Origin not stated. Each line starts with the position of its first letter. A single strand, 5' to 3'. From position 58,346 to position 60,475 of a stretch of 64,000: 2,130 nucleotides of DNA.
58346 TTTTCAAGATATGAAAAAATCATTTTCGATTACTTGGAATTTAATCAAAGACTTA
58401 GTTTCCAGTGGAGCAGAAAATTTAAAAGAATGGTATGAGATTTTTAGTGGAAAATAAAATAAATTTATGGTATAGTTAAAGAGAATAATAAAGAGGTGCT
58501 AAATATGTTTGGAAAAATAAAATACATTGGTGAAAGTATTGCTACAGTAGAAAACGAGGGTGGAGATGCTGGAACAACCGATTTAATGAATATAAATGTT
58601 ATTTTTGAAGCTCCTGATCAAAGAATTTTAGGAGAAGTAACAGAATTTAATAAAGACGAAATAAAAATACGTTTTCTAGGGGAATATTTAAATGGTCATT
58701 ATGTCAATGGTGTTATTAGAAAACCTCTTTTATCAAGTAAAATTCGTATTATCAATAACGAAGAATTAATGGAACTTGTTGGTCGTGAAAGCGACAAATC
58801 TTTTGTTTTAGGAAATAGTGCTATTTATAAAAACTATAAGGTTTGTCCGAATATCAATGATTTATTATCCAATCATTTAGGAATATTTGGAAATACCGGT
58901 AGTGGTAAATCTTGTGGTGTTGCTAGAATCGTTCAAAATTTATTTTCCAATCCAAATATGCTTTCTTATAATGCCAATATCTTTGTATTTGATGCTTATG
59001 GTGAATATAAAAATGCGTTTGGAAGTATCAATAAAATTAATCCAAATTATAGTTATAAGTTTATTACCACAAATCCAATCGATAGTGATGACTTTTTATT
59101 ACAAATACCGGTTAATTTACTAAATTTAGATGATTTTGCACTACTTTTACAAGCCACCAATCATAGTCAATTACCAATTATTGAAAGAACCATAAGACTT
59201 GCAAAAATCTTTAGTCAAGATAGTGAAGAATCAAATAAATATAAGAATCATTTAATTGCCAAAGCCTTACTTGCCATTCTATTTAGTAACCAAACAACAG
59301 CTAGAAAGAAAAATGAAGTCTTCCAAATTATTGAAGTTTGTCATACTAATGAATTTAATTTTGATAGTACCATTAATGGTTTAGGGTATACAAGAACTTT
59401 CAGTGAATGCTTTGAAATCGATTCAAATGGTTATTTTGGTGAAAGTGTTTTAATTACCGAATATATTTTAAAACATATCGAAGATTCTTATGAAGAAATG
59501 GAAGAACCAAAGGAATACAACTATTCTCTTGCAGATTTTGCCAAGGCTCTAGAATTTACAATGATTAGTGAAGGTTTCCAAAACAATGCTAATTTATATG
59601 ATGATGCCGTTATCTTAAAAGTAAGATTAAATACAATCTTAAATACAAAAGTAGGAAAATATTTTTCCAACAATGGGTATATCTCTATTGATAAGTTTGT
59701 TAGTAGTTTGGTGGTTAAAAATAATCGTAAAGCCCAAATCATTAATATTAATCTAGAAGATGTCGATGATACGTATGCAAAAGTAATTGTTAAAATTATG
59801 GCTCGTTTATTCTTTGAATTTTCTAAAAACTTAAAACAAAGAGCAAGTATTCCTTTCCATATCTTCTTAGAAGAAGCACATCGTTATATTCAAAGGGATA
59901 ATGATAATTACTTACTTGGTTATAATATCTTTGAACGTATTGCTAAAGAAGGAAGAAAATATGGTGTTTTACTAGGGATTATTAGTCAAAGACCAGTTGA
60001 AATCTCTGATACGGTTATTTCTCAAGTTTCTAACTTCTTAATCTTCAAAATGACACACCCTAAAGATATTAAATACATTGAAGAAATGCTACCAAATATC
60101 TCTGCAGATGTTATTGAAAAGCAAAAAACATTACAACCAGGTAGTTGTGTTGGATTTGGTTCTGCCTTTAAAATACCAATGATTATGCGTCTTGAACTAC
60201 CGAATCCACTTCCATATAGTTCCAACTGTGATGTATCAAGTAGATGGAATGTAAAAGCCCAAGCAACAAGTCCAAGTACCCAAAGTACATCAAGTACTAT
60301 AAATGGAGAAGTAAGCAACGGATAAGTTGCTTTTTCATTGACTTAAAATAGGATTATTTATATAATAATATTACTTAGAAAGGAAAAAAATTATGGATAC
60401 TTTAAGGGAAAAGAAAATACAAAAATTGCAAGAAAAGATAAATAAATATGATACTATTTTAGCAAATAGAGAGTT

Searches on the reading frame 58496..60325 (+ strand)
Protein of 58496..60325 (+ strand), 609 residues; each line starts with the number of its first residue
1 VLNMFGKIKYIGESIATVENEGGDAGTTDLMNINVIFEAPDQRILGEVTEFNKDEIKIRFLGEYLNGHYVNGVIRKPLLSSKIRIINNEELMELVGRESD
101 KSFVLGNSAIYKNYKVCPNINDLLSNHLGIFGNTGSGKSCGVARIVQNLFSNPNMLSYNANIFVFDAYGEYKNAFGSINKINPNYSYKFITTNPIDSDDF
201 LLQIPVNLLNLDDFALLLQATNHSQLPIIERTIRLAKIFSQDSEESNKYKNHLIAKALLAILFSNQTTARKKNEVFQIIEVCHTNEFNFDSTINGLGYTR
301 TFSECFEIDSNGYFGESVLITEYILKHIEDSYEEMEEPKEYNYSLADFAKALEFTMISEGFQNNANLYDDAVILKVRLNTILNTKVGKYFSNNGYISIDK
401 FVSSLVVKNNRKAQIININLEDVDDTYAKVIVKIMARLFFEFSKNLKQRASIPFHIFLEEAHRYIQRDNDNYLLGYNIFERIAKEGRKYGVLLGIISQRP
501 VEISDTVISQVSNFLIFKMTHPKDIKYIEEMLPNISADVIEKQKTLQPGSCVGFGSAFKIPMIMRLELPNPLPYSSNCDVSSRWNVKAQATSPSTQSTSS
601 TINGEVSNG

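Call 3: search_protein_families(library=pfam, proteins=[window:58496-60325:+], max_evalue=0.1)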
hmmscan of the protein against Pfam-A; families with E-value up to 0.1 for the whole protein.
window:58496-60325:+ (609 aa): 3 families
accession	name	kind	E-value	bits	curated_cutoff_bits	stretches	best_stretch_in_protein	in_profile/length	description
PF01935.23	DUF87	-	3.2e-23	83.4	23.2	1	105-262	3-144/220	Helicase HerA, central domain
PF01580.24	FtsK_SpoIIIE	-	0.00072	19.5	24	1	108-151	29-65/221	FtsK/SpoIIIE family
PF10412.15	TrwB_AAD_bind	-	0.043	13.2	20.5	0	121-177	11-61/387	Type IV secretion-system coupling protein DNA-binding domain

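Call 4: search_protein_families(library=padloc, proteins=[window:58496-60325:+], max_evalue=0.1)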
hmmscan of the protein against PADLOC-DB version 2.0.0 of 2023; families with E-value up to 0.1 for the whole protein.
window:58496-60325:+ (609 aa): 15 families
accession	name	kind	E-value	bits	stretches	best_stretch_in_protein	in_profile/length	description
PDLC04102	HerA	-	1.3e-105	352.2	1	96-592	146-645/654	-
PDLC04105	HerA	-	7.3e-67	224.2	1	48-591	78-560/576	-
PDLC04106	HerA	-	8.4e-61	204.3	1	96-588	146-650/667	-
PDLC04098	HerA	-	2.4e-56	189.7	1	70-586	118-668/686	-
PDLC04097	HerA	-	1.9e-51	173.4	1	57-584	92-611/618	-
PDLC02185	HerA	-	1.2e-48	164.2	2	408-588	401-583/585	-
PDLC04100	HerA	-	3e-45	153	2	402-588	389-576/580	-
PDLC02188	HerA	-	8.7e-42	141.7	1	98-586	117-562/578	-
PDLC04103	HerA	-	4.5e-40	135.6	2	393-586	380-576/579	-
PDLC04104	HerA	-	1.4e-33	114.2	1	393-588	160-358/379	-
PDLC01055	HerA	-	2.2e-15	54.5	2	74-173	106-201/532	Type III coevolved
PDLC04140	mad8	-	1.5e-13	49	1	122-551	23-284/314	mads_8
PDLC04107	HerA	-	7.4e-11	39.6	1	88-254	130-297/306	-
PDLC04101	HerA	-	8e-11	39.3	1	89-218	130-252/400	-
PDLC04099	HerA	-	4.9e-08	30.5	1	51-173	84-212/214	-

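Call 5: search_protein_families(library=ncbifam, proteins=[window:58496-60325:+], max_evalue=0.1)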
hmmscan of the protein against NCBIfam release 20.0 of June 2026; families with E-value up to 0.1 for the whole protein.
window:58496-60325:+ (609 aa): 9 families
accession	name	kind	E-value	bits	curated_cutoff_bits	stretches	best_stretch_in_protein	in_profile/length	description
NF042944.1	HerA_antiphage_2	equivalog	4.4e-45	154.5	850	1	82-585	91-561/576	anti-phage-associated helicase HerA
NF042943.1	HerA_antiphage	equivalog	5.9e-44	150.6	800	2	400-584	381-566/566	anti-phage-associated helicase HerA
NF040937.1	HerA_Thermprot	equivalog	4.5e-36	124.3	800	2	299-587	202-482/487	DNA double-strand break repair helicase HerA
NF040819.1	helicase_HerA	equivalog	6.1e-27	94.4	970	2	451-566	401-514/561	DNA double-strand break repair helicase HerA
NF053655.1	CedD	equivalog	7.5e-18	64.5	600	2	377-565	352-524/527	DNA-translocating ATPase CedD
NF033849.1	ser_rich_anae_1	subfamily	9.7e-11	39.8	650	1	422-528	983-1099/1163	serine-rich protein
NF041089.1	alpha_gluc_AglA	equivalog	0.00086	18.3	650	1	416-534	30-142/464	alpha-glucosidase AglA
NF041214.1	plasmid_TraB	equivalog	0.0062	15.1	800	0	448-526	341-416/639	plasmid transfer protein TraB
NF008276.0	PRK11054.1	equivalog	0.01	14.3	543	1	398-467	356-424/684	DNA helicase IV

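Call 6: find_homologous_proteins(query=window:58496-60325:+, max_evalue=1e-10)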
Query window:58496-60325:+ (609 aa): 8000 proteins with E <= 1e-10 among 8000 candidates; the best 120 are listed.
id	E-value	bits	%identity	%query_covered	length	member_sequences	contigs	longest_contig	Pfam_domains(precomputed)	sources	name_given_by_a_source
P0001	0.0e+0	1229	93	95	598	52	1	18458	PF01935.24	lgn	-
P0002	0.0e+0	1205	91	97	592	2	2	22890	PF01935.24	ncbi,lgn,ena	-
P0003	0.0e+0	1203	91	96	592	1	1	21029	PF01935.24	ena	-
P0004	0.0e+0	1201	91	97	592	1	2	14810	PF01935.24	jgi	-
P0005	0.0e+0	1200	91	97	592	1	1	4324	PF01935.24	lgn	-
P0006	0.0e+0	1199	91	97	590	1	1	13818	PF01935.24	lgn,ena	-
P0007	0.0e+0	1197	90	97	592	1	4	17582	PF01935.24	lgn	-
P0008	0.0e+0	1196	89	97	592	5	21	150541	PF01935.24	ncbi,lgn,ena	-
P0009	0.0e+0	1195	89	97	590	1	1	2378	PF01935.24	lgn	-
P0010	0.0e+0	1185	89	97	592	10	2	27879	PF01935.24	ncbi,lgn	-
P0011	0.0e+0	1178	88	97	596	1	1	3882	PF01935.24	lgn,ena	-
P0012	0.0e+0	1178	90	96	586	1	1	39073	PF01935.24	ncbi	-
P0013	0.0e+0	1178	89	96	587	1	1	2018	PF01935.24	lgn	-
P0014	0.0e+0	1166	88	96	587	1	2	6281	PF01935.24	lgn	-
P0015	0.0e+0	1163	88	96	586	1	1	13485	PF01935.24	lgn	-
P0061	0.0e+0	1015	74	99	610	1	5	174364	PF01935.24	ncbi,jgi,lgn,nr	ncbi:MAG: ATP-binding protein [Bacilli bacterium]|jgi:DNA helicase HerA-like ATPase|nr:ATP-binding p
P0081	2.2e-286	969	74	95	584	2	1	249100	PF01935.24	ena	-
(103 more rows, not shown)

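Call 7: search_solved_structures(query=window:58496-60325:+, max_evalue=0.001)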
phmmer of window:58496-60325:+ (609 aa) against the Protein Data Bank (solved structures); distinct sequences matched with E-value up to 0.001: 9.
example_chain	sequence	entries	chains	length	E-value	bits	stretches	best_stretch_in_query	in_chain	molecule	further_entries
9c1m_M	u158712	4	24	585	1.2e-44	156.2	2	418-587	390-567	ATP-binding protein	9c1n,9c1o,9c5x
8xau_A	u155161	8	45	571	1.1e-35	126.7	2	400-580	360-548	ATP-binding protein | HerA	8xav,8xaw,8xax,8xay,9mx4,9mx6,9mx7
8ziq_M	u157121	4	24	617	5.3e-35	124.4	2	412-585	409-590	HerA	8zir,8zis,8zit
8wiv_A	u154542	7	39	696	1.5e-31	113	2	423-585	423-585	Helicase HerA central domain-containing protein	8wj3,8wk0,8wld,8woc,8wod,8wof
4d2i_A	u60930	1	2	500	3.4e-31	111.8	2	395-588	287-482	HERA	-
8j4u_M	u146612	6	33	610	1.5e-29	106.4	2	416-584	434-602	Nucleoside triphosphate hydrolase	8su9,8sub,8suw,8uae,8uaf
8yho_A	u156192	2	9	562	9.7e-26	93.8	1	73-564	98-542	DUF87 domain-containing protein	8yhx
9x1l_A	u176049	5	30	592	2.4e-18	69.4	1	451-566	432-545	DNA helicase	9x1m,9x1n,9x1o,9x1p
8wet_A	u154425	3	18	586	2.4e-08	36.4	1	413-530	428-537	TdpA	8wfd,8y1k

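Call 10: find_encoding_contigs(protein=P0008, flank=8000, max_places=2)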
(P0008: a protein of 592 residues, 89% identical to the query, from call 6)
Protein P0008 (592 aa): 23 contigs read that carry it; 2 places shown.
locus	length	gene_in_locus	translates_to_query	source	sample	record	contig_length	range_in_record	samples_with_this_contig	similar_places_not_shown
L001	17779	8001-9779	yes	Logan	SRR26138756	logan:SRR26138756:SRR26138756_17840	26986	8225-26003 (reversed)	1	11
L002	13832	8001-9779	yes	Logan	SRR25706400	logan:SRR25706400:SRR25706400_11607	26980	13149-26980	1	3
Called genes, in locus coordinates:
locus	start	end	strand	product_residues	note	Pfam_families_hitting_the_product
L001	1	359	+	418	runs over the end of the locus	PF13393:tRNA-synt_His, PF00587:tRNA-synt_2b, PF03129:HGTP_anticodon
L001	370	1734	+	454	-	PF01336:tRNA_anti-codon, PF00152:tRNA-synt_2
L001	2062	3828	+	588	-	PF01336:tRNA_anti-codon, PF00152:tRNA-synt_2, PF02938:GAD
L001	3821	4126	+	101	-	PF02686:GatC (weak)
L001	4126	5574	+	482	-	PF01425:Amidase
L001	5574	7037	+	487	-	PF02934:GatB_N, PF02637:GatB_Yqey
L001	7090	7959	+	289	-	-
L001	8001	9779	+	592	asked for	PF01935:DUF87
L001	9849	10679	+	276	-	-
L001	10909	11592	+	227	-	PF00899:ThiF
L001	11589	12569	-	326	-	PF01210:NAD_Gly3P_dh_N, PF02558:ApbA (weak), PF03807:F420_oxidored, PF07479:NAD_Gly3P_dh_C, PF20618:GPD_NAD_C_bact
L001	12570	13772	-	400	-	PF05496:RuvB_N, PF13177:DNA_pol3_delta2 (faint), PF13173:AAA_14 (faint), PF00004:AAA, PF16193:AAA_assoc_2, PF12002:MgsA_C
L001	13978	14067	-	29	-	-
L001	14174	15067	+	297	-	PF02899:Phage_int_SAM_1, PF13495:Phage_int_SAM_4 (weak), PF00589:Phage_integrase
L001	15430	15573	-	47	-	-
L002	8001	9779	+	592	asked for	PF01935:DUF87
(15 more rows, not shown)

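Call 11: find_encoding_contigs(protein=P0061, flank=8000, max_places=2)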
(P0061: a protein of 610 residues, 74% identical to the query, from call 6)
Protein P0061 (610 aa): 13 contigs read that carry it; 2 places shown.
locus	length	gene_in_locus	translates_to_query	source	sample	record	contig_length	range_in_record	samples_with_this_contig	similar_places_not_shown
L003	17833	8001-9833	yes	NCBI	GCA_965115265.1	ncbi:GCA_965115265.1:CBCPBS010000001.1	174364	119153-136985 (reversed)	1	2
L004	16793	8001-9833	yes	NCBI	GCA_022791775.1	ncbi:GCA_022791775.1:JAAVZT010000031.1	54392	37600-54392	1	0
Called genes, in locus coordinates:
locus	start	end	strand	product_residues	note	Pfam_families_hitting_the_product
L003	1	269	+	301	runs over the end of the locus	PF01745:IPT, PF01715:IPPT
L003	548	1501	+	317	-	-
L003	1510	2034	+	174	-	-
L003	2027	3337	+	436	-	PF01336:tRNA_anti-codon, PF00152:tRNA-synt_2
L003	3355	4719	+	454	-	PF01336:tRNA_anti-codon, PF00152:tRNA-synt_2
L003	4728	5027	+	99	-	PF02686:GatC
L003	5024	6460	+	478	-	PF01425:Amidase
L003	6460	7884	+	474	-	PF02934:GatB_N, PF02637:GatB_Yqey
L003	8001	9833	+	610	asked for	PF01935:DUF87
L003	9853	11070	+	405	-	PF16403:Bact_surface_Ig-like (faint), PF01183:Glyco_hydro_25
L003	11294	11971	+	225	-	PF00899:ThiF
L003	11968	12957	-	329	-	PF01210:NAD_Gly3P_dh_N, PF02558:ApbA (weak), PF07479:NAD_Gly3P_dh_C, PF20618:GPD_NAD_C_bact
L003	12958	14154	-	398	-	PF05496:RuvB_N, PF00004:AAA, PF16193:AAA_assoc_2, PF12002:MgsA_C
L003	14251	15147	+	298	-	PF02899:Phage_int_SAM_1, PF00589:Phage_integrase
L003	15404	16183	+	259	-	PF02535:Zip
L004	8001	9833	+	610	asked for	PF01935:DUF87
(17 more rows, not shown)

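Call 12: find_encoding_contigs(protein=P0081, flank=8000, max_places=2)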
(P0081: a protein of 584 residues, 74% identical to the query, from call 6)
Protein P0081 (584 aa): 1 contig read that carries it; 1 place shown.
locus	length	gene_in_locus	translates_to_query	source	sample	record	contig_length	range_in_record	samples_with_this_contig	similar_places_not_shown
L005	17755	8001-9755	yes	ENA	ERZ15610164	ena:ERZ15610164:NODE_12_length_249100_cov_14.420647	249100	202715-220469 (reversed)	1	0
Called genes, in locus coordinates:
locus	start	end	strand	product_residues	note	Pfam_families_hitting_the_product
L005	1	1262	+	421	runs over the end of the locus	PF13393:tRNA-synt_His, PF00587:tRNA-synt_2b, PF03129:HGTP_anticodon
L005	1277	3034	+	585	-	PF01336:tRNA_anti-codon, PF00152:tRNA-synt_2, PF02938:GAD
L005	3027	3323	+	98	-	PF02686:GatC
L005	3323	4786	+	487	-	PF01425:Amidase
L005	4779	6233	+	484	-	PF02934:GatB_N, PF02637:GatB_Yqey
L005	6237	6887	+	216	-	-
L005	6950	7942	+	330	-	-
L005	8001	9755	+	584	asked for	PF01935:DUF87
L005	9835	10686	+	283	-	PF00899:ThiF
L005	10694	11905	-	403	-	PF05496:RuvB_N, PF13177:DNA_pol3_delta2 (faint), PF00004:AAA, PF16193:AAA_assoc_2, PF12002:MgsA_C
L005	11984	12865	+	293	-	PF02899:Phage_int_SAM_1, PF00589:Phage_integrase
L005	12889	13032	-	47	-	-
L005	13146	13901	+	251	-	PF02535:Zip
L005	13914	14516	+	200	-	PF00117:GATase, PF07722:Peptidase_C26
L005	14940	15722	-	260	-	-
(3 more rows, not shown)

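Call 19: search_protein_representatives(protein=window:58496-60325:+)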
Query: 609 residues. Proteins with E-value up to 0.001 (for the whole library): 4358; up to 1e-10: 1817; up to 1e-30: 210. The best 150 are listed.
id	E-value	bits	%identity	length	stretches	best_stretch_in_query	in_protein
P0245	4.6e-205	699.1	52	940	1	4-599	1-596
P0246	8.2e-203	691.7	52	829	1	4-596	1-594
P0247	1.2e-152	526.0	43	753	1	5-585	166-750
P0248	2.8e-148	511.6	44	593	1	29-586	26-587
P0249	4.2e-142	491.3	42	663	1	4-585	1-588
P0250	1.4e-139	482.9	41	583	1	26-586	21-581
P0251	9.2e-139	480.2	42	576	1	5-584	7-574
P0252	1.7e-135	469.5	40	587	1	4-584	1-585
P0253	7.3e-128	444.2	38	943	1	4-599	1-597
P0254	1.1e-119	417.3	54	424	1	260-604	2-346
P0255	4.2e-111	388.9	46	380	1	209-586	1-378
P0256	2.2e-109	383.2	38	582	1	4-584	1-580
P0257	2.4e-96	340.2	63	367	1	353-594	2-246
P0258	1.8e-95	337.3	36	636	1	56-584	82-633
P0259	1.6e-94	334.1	36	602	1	35-584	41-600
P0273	3.5e-64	234.0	29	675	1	103-588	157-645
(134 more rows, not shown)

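Call 22: find_related_loci(query=A1, collection=genome_contigs, flank=8000)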
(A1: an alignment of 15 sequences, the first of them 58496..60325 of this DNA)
Query A1 (609 aa) in genome_contigs; peptide patterns used: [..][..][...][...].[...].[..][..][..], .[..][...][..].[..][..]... (x = any residue, [..] = any of these).
598 stretches matched a pattern (row limit reached: there are more); 561 encode a relative of the query (tblastn E <= 1e-3); the best 80 are kept; 80 distinct loci.
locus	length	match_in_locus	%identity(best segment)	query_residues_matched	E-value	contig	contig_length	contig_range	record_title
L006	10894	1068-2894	98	1-609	0e+0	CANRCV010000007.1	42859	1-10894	MAG: uncultured Bacilli bacterium isolate Lapin-026__bin87 genome assembly, contig: Lapin-026__NODE_901_length_42859_cov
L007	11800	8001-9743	94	4-584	0e+0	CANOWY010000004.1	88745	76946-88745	MAG TPA_asm: uncultured Tenericutes bacterium isolate SRR15604582_bin.43_metawrap_v1.3_MAG genome assembly, contig: NODE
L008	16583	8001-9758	88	4-589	0e+0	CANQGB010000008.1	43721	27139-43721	MAG: uncultured Bacilli bacterium isolate Lapin-005__bin86 genome assembly, contig: Lapin-005__NODE_1076_length_43721_co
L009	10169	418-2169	86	1-584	0e+0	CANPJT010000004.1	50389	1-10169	MAG TPA_asm: uncultured Tenericutes bacterium isolate SRR15730548_bin.3_metawrap_v1.3_MAG genome assembly, contig: NODE.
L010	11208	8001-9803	73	2-603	0e+0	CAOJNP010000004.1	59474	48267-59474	MAG TPA_asm: uncultured Erysipelotrichaceae bacterium isolate SRR17684643_bin.22_metawrap_v1.3_MAG genome assembly, cont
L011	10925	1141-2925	72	4-601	0e+0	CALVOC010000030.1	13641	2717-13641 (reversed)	MAG: uncultured Bacilli bacterium isolate BRZ_PC__bin122 genome assembly, contig: BRZ_PC__NODE_6931_length_13641_cov_5.1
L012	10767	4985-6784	70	3-604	0e+0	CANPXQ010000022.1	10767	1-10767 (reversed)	MAG: uncultured Bacilli bacterium isolate Lapin-005__bin3 genome assembly, contig: Lapin-005__NODE_8458_length_10767_cov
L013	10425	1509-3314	70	2-598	0e+0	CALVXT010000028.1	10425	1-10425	MAG: uncultured Bacilli bacterium isolate BRZ_EG__bin5 genome assembly, contig: BRZ_EG__NODE_9106_length_10425_cov_3.813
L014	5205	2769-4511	72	4-584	0e+0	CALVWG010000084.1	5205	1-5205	MAG: uncultured Bacilli bacterium isolate E07__bin156 genome assembly, contig: E07__k127_5834720, whole genome shotgun s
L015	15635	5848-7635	70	4-605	0e+0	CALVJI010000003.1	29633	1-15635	MAG: uncultured Bacilli bacterium isolate BRZ_GB__bin84 genome assembly, contig: BRZ_GB__NODE_2252_length_29633_cov_5.22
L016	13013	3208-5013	70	4-609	0e+0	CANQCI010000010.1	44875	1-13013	MAG: uncultured Bacilli bacterium isolate Lapin-001__bin66 genome assembly, contig: Lapin-001__NODE_1107_length_44875_co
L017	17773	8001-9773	70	4-596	0e+0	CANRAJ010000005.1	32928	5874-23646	MAG: uncultured Bacilli bacterium isolate Lapin-026__bin16 genome assembly, contig: Lapin-026__NODE_1421_length_32928_co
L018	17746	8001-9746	71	3-584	0e+0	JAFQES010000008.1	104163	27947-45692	MAG: Bacilli bacterium isolate RGIG1752 Goat_Cecum-3__c239959, whole genome shotgun sequence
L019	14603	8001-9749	71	4-584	0e+0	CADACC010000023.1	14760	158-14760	MAG: uncultured Erysipelotrichaceae bacterium isolate RUG13160 genome assembly, contig: RUG13160_asm_23, whole genome sh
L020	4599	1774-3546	71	4-595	0e+0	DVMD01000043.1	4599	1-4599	MAG TPA_asm: Candidatus Onthocola stercorigallinarum isolate CHK195-3072 CHK195__C122181_L4599_ERR3414590, whole genome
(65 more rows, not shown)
